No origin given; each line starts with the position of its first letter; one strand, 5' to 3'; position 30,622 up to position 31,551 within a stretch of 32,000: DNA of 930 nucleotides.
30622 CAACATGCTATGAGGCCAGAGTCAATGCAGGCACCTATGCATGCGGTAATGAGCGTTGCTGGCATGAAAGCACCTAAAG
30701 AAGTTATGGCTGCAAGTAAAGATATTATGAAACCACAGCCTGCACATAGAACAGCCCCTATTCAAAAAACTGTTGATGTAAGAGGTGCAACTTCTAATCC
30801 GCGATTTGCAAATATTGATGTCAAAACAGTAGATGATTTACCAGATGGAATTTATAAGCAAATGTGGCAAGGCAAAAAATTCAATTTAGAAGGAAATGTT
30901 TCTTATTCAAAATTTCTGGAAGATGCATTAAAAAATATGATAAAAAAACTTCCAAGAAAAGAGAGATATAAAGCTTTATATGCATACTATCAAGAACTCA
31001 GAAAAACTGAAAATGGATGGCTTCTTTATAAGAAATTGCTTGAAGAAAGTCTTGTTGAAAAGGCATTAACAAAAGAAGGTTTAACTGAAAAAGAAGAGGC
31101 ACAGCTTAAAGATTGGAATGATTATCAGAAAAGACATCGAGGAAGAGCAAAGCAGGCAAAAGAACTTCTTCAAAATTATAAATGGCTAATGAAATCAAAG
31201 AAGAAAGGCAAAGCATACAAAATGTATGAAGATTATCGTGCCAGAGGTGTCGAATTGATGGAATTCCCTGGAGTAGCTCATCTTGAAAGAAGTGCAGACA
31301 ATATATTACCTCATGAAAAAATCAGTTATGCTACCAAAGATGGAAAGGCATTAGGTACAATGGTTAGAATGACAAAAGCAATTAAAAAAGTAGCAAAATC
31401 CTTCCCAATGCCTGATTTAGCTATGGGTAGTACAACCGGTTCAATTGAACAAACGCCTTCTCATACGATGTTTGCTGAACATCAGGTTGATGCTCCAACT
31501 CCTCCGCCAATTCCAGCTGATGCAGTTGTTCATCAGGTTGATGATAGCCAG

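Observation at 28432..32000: Giant orphan membrane-anchored ORF (at least 1189 codons) that the ORF track misses because it runs off the window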

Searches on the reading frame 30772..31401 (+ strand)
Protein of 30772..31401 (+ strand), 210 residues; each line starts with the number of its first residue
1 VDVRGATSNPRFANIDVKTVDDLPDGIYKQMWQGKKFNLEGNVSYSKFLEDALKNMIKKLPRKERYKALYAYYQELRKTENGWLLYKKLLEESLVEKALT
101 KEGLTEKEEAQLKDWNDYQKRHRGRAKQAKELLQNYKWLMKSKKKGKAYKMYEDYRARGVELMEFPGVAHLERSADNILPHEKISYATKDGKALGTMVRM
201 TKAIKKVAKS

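Call 33: search_solved_structures(query=A4, max_evalue=10, show_alignments=1)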
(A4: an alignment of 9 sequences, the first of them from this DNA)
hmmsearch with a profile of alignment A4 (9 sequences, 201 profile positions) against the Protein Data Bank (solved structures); distinct sequences matched with E-value up to 10: 2.
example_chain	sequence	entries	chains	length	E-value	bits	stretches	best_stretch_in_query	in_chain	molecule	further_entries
4psj_A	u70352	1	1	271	0.26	14.4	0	14-47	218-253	OR464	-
7pv0_A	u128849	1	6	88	0.5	13.5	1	48-84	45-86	MICOS complex subunit MIC60,MICOS complex subunit MIC60-MIC19,Mic60-Mic19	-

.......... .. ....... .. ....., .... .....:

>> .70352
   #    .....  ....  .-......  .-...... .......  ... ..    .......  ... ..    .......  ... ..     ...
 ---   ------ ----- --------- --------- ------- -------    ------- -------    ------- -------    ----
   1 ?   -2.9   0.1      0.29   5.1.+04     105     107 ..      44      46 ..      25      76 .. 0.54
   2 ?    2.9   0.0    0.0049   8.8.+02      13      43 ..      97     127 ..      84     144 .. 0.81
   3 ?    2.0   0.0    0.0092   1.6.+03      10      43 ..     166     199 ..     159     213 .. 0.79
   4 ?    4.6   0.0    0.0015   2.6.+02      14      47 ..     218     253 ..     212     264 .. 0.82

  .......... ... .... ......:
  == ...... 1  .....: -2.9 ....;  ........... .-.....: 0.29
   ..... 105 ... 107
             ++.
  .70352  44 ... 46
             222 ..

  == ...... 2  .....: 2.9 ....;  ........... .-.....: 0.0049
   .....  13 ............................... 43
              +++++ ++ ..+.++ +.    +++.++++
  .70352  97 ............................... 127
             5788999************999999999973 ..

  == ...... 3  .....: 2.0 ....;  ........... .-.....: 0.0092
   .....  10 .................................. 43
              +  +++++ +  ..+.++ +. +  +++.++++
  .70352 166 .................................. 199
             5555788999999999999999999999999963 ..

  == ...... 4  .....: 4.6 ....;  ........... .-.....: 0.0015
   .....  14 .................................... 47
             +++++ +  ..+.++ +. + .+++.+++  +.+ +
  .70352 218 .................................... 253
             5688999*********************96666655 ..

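Call 49: predict_structure(alignment_id=A4)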
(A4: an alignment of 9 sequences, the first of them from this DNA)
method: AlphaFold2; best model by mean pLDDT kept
length: 210 residues; sequences in the alignment: 9
mean_pLDDT: 73.4   pTM: 0.70
mean pLDDT of the five models: 73.4, 73.3, 72.3, 72.0, 67.3
residues with pLDDT >= 90: 60; 70-90: 66; 50-70: 51; < 50: 33
segments of 3 or more residues with pLDDT < 50: 1-17, 169-183
pLDDT, mean of each block of 10 residues (from residue 1): 35 44 60 57 64 82 88 89 94 93 90 90 94 95 86 89 61 39 51 66 74
secondary structure, 60 per line:
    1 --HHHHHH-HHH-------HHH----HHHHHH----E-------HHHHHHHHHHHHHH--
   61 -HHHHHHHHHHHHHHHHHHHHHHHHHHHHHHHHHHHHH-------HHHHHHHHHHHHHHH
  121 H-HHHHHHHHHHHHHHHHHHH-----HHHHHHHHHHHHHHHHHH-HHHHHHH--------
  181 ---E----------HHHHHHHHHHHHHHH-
elements in order: H3-8 H27-32 H45-58 H62-98 H106-121 H123-141 H147-164 H166-172 H195-209
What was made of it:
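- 30814..31401 (+): Basic helical-bundle domain (aa 795-990, pI 9.7). This is the exchangeable cassette; the replaced tract runs from about aa 690 to 1005 (nt ~30499-31446). AF2 pLDDT 73.4, pTM 0.70 (call 49).
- The bitopic layout has a helical bundle just outside the TM (call 49).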

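Call 52: fold_search(model_id=the predicted structure, library=pdb)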
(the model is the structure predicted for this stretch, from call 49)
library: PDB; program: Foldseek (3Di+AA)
matches with E <= 10: 80; with E <= 0.001: 0
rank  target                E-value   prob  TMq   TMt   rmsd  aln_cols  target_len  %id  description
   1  9div_B                1.9e+00  0.20  0.21  0.29  10.5       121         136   14  The crystal structure of de novo designed ChuA binding protein C8 (released 2025-05-21)
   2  4n1y_C                2.3e+00  0.06  0.13  0.12  16.9       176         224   10  Crystal Structure of the Pacific Oyster Estrogen Receptor Ligand Binding Domain (released 2014-02-12)
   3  9div_E                2.8e+00  0.16  0.20  0.28  10.5       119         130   14  The crystal structure of de novo designed ChuA binding protein C8 (released 2025-05-21)
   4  9div_A                2.8e+00  0.16  0.21  0.28  10.3       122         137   11  The crystal structure of de novo designed ChuA binding protein C8 (released 2025-05-21)
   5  7xsj_B                3.0e+00  0.11  0.20  0.19  19.9       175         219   11  The structure of the Mint1/Munc18-1/syntaxin-1 complex (released 2022-11-16)
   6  5m4y_A                3.2e+00  0.08  0.18  0.20  17.7       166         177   13  Crystal structure of the Sec3/Sso2 complex at 2.20 angstrom resolution (released 2017-02-08)
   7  3c98_B                3.3e+00  0.08  0.18  0.17  22.7       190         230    9  Revised structure of the munc18a-syntaxin1 complex (released 2008-03-25)
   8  8auw_D                3.7e+00  0.08  0.19  0.24  19.4       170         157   12  Cryo-EM structure of human BIRC6 in complex with SMAC. (released 2023-02-15)
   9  6r1j_J                3.9e+00  0.06  0.19  0.16  33.5       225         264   12  Structure of the soluble AhlC triple head mutant of the tripartite alpha-pore forming toxin, AHL, from Aeromonas hydro (released 2019-07-10)
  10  3hai_C                3.9e+00  0.05  0.15  0.13  31.5       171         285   15  Crystal structure of human PACSIN1 F-BAR domain (P21 lattice) (released 2009-06-16)
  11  1ez3_B                4.0e+00  0.16  0.20  0.30  11.2       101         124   14  CRYSTAL STRUCTURE OF THE NEURONAL T-SNARE SYNTAXIN-1A (released 2000-06-07)
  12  8p4y                  4.0e+00  0.06  0.18  0.19  18.1       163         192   16  Coiled-coil protein origami triangle (released 2023-08-02)
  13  8tup_A                4.2e+00  0.09  0.22  0.16  19.9       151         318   12  Cryo-EM structure of the human MRS2 magnesium channel under Mg2+-free condition (released 2023-09-13)
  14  3atp_A                4.5e+00  0.09  0.23  0.28  12.6       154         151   14  Structure of the ligand binding domain of the bacterial serine chemoreceptor Tsr with ligand (released 2011-10-19)
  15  6ram_B                4.5e+00  0.06  0.17  0.08  19.1       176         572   11  Heterodimeric ABC exporter TmrAB under turnover conditions in asymmetric unlocked return conformation with wider opene (released 2019-07-31)
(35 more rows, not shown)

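Call 55: find_homologous_proteins(query=A4, max_evalue=0.001)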
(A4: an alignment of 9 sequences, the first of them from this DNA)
Query A4 (9 sequences): 2363 candidates shared short words with the query, none scored E <= 0.001.
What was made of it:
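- Tried and rejected: I treat this as a tool miss, not as absence (call 55).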
